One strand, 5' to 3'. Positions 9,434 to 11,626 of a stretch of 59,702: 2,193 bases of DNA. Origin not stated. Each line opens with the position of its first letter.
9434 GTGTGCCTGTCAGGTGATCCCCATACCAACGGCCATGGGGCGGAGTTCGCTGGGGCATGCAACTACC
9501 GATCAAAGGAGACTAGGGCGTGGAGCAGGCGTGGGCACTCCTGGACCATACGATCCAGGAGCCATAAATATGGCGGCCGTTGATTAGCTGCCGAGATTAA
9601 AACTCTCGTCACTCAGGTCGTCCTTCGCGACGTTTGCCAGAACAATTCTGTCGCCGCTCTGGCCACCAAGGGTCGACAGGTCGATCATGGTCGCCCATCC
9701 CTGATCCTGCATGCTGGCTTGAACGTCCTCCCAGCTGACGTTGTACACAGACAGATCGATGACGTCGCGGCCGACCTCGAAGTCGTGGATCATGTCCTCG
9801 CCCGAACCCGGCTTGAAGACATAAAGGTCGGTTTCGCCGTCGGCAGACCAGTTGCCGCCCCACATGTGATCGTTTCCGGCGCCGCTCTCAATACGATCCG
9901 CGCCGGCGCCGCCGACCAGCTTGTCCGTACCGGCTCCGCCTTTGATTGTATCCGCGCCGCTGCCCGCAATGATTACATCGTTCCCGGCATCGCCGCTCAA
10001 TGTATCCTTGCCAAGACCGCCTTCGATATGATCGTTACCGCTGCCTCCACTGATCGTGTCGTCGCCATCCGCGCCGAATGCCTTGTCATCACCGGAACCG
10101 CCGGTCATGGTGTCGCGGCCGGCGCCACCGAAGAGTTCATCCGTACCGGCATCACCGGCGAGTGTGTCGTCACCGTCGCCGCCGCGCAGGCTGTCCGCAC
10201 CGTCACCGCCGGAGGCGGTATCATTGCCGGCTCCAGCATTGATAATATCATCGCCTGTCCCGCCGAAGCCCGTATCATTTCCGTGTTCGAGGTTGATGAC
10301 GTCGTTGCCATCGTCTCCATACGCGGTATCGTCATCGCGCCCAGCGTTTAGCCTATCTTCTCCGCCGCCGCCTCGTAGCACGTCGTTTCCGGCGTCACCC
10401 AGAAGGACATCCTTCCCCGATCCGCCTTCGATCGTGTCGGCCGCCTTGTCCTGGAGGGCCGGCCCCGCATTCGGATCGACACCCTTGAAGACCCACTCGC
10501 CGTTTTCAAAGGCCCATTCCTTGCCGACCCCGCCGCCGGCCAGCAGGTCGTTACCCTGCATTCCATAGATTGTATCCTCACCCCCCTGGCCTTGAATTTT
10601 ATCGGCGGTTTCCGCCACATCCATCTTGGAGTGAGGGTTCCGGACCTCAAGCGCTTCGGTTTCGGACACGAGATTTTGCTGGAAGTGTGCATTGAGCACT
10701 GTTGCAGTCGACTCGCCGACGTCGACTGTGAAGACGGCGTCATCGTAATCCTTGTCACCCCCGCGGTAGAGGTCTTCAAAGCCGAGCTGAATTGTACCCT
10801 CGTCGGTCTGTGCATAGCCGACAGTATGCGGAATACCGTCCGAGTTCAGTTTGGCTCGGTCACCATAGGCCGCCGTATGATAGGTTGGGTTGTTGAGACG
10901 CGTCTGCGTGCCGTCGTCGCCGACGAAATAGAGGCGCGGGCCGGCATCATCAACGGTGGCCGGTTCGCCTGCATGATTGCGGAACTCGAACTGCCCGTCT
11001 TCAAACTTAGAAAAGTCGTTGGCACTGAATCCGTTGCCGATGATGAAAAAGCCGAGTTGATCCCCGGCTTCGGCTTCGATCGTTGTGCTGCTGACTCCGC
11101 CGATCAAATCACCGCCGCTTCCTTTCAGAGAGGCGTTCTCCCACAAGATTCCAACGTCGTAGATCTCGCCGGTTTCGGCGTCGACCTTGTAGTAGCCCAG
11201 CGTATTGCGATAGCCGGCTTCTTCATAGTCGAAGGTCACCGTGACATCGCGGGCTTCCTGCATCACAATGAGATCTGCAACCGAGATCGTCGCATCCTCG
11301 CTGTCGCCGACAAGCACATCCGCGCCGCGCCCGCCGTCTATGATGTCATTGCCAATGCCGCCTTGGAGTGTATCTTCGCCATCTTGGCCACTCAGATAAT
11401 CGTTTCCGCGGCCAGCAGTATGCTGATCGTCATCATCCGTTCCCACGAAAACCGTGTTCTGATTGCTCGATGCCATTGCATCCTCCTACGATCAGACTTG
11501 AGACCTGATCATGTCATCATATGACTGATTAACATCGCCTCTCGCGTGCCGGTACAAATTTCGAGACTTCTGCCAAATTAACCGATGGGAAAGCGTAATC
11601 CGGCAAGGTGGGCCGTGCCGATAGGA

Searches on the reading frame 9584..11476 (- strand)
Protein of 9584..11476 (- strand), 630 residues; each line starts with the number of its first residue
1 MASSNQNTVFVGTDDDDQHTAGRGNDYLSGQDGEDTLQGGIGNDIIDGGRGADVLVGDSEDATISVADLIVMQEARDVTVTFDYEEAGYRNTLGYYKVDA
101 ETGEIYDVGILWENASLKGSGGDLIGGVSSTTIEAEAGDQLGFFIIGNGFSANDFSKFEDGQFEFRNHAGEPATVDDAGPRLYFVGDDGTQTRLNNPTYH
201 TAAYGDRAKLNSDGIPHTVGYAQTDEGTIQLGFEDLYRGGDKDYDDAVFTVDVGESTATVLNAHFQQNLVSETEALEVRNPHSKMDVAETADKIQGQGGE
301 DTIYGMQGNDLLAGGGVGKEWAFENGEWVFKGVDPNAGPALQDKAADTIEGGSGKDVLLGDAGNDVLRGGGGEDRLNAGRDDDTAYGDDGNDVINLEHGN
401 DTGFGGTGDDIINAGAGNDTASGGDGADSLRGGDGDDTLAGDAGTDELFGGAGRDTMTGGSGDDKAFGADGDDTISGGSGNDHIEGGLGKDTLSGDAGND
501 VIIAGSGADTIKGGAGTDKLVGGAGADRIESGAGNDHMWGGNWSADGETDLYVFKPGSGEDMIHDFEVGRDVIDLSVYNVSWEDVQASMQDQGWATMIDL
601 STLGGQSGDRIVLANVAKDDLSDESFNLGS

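Call 3: search_protein_families(library=pfam, proteins=[window:9584-11476:-], max_evalue=1)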
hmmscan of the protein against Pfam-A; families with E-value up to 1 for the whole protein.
window:9584-11476:- (630 aa): 3 families
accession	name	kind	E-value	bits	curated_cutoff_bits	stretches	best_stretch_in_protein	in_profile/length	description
PF00353.25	HemolysinCabind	-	1.7e-75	248.8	23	15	467-502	1-36/36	RTX calcium-binding nonapeptide repeat (4 copies)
PF13448.11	DUF4114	-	7.4e-12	46.5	27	1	137-253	3-84/85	Domain of unknown function (DUF4114)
PF00127.26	Copper-bind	-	0.078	13.8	21.2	1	243-302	13-71/99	Copper binding proteins, plastocyanin/azurin family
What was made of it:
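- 9584..11476 (-): Presumed cargo: 630-aa RTX protein with a DUF4114 domain, directly upstream of the exporter. Pfam HemolysinCabind 1.7e-75 and DUF4114 7.4e-12 (call 3).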
